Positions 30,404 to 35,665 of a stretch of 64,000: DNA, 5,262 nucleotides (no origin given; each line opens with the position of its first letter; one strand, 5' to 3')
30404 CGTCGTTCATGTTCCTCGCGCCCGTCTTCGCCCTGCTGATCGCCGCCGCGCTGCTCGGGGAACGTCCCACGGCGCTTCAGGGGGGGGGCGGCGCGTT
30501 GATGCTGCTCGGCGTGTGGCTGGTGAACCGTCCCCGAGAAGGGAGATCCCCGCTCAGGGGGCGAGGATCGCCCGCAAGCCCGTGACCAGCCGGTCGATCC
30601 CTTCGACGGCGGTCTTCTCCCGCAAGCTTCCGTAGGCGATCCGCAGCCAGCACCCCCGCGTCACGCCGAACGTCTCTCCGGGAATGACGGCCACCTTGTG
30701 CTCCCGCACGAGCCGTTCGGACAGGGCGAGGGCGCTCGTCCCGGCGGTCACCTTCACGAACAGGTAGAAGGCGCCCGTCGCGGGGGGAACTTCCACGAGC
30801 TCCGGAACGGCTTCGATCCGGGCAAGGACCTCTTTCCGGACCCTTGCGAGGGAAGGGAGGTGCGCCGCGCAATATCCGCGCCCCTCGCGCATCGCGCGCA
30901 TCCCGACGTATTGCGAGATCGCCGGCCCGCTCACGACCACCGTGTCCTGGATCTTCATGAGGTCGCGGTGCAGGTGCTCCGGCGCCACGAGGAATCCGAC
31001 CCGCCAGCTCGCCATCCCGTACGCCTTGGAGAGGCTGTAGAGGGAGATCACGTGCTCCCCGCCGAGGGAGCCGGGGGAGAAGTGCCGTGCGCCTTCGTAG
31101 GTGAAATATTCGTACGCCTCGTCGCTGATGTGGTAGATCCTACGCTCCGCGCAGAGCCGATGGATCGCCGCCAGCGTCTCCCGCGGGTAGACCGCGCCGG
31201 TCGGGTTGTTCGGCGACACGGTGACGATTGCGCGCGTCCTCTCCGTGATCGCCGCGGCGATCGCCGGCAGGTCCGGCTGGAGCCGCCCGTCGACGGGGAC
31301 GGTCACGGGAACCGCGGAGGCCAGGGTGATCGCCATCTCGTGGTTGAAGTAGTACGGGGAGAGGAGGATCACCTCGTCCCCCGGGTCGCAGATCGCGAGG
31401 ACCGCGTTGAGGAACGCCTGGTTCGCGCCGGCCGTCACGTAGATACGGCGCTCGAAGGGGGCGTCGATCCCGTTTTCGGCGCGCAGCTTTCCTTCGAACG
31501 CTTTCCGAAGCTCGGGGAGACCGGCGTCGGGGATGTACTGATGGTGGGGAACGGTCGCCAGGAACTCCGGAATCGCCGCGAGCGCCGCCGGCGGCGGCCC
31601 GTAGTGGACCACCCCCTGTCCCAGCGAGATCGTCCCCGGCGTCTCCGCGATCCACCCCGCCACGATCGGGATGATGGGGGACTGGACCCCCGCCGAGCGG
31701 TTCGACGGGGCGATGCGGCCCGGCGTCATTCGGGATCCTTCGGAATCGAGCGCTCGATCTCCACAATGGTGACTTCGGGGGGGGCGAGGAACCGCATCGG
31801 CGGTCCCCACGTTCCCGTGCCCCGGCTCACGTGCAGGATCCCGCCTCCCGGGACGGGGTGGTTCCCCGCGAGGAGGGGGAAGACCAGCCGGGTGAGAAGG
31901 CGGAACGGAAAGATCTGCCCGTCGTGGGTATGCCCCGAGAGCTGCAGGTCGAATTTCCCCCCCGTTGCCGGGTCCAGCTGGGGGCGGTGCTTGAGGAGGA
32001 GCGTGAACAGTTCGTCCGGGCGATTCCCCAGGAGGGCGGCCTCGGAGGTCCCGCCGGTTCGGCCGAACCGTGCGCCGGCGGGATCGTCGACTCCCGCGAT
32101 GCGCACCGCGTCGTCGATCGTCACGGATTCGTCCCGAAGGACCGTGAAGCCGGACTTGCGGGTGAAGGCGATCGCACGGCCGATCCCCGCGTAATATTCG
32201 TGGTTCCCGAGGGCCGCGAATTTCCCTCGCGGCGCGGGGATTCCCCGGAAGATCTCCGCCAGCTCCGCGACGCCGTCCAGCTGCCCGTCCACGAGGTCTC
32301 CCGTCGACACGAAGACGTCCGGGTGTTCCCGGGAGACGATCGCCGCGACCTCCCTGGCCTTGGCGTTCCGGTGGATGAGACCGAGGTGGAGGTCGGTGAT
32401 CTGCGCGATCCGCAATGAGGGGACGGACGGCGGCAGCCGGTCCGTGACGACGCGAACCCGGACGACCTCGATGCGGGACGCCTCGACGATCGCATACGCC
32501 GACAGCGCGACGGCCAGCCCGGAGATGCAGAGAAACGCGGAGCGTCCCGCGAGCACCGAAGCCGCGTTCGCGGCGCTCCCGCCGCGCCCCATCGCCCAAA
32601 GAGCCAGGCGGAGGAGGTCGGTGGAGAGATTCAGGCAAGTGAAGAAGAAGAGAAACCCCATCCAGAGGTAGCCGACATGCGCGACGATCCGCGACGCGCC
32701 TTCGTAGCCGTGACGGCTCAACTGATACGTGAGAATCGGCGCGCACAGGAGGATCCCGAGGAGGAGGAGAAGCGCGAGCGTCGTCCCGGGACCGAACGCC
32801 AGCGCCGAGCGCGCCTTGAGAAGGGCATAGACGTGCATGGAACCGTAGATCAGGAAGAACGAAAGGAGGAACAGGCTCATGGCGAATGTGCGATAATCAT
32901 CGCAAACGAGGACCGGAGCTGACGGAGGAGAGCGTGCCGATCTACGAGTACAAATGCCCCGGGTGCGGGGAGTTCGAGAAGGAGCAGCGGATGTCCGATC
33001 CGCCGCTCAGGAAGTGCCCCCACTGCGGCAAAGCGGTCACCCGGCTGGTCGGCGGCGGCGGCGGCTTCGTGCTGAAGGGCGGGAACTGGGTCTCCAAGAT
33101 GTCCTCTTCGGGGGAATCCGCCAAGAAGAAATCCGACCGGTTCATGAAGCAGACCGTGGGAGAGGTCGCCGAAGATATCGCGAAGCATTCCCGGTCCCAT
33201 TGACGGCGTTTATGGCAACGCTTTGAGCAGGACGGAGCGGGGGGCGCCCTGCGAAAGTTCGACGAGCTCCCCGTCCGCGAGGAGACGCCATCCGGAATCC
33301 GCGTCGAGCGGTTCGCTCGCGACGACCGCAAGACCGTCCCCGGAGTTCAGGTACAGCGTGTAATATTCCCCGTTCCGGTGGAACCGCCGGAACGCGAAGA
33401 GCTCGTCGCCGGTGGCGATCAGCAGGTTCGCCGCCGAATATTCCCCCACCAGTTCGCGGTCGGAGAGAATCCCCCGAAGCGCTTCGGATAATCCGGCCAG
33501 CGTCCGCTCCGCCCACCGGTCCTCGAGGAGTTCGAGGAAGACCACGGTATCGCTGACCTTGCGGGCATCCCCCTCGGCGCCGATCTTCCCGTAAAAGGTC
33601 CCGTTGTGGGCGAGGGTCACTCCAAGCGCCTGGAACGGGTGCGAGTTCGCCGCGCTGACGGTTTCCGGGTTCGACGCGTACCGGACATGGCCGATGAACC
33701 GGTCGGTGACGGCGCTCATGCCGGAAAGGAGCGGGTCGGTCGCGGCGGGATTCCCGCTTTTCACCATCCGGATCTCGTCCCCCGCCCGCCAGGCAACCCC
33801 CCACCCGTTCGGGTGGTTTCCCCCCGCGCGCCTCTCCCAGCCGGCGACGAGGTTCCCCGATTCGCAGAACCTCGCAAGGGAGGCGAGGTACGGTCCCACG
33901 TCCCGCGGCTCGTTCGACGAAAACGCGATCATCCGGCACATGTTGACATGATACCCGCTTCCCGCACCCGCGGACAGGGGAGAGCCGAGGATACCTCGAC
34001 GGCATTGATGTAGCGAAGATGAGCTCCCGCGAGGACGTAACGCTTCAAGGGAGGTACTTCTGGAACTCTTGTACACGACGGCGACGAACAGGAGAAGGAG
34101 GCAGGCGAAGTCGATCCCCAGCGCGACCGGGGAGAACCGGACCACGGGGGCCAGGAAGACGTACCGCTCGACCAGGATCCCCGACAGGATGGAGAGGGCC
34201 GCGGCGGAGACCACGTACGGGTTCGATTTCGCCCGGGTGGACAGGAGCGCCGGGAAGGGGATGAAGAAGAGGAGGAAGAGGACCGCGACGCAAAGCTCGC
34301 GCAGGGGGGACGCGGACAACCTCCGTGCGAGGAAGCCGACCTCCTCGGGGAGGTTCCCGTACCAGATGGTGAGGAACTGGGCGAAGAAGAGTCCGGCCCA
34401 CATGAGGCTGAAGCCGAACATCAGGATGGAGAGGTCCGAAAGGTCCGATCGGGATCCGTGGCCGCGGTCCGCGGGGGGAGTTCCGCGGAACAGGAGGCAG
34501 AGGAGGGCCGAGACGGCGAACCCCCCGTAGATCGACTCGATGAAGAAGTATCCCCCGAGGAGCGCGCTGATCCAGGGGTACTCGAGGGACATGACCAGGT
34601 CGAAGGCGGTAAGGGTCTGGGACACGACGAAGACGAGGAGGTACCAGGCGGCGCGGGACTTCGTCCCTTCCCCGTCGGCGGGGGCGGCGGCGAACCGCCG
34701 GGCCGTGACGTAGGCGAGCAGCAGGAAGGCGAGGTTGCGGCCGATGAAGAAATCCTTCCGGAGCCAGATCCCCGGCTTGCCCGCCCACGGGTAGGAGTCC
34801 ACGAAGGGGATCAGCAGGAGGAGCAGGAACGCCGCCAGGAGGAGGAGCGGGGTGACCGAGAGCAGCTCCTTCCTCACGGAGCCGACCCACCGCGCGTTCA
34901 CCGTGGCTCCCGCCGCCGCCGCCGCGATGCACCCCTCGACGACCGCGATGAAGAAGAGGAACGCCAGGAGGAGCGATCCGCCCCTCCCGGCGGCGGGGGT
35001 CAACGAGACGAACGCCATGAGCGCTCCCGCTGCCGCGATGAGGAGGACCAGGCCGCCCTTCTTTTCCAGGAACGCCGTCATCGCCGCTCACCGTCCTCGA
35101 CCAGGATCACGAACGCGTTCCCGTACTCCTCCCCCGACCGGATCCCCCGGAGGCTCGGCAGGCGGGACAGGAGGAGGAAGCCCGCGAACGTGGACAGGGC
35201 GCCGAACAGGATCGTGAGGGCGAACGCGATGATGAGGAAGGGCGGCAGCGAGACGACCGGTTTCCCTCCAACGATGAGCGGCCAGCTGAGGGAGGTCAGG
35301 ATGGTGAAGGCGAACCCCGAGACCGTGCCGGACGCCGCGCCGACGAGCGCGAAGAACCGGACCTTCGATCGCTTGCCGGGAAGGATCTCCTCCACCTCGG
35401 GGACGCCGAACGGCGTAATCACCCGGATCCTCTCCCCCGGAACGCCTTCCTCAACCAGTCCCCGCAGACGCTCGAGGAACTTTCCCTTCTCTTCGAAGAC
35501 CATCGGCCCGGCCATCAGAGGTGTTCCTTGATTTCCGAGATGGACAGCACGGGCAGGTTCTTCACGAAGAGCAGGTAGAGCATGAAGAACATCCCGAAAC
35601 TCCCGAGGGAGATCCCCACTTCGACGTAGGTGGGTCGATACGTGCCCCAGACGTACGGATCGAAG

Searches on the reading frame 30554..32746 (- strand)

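Call 24: search_protein_families(library=pfam, proteins=[window:30554-32746:-], max_evalue=0.00001)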
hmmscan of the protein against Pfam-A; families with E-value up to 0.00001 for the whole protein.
window:30554-32746:- (730 aa): 2 families
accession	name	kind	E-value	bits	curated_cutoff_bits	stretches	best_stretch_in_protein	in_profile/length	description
PF00155.27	Aminotran_1_2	-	6.1e-55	187.3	19.7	1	373-719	4-360/361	Aminotransferase class I and II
PF01041.23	DegT_DnrJ_EryC1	-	2e-07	31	19.8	1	441-544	51-147/360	DegT/DnrJ/EryC1/StrS aminotransferase family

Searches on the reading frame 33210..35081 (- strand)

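Call 24: search_protein_families(library=pfam, proteins=[window:33210-35081:-], max_evalue=0.00001)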
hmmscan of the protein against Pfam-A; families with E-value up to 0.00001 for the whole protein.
window:33210-35081:- (623 aa): 2 families
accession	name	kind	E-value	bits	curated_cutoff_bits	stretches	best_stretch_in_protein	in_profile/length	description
PF13230.11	GATase_4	-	4.3e-15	55.8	23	1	413-566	20-187/272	Glutamine amidotransferases class-II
PF13522.11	GATase_6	-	2.9e-06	27.8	27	1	461-542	12-99/130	Glutamine amidotransferase domain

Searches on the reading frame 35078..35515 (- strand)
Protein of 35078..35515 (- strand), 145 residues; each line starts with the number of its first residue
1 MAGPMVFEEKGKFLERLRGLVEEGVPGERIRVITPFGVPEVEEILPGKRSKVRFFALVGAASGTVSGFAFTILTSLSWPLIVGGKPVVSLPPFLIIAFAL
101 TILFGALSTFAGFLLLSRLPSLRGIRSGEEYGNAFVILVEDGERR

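Call 24: search_protein_families(library=pfam, proteins=[window:35078-35515:-], max_evalue=0.00001)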
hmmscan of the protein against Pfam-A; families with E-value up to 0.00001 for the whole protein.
window:35078-35515:- (145 aa): 1 family
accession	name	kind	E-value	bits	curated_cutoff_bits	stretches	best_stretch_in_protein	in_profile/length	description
PF11821.13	ActD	-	3.4e-29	102.1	25.7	1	7-123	7-122/170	Alternative complex III, ActD subunit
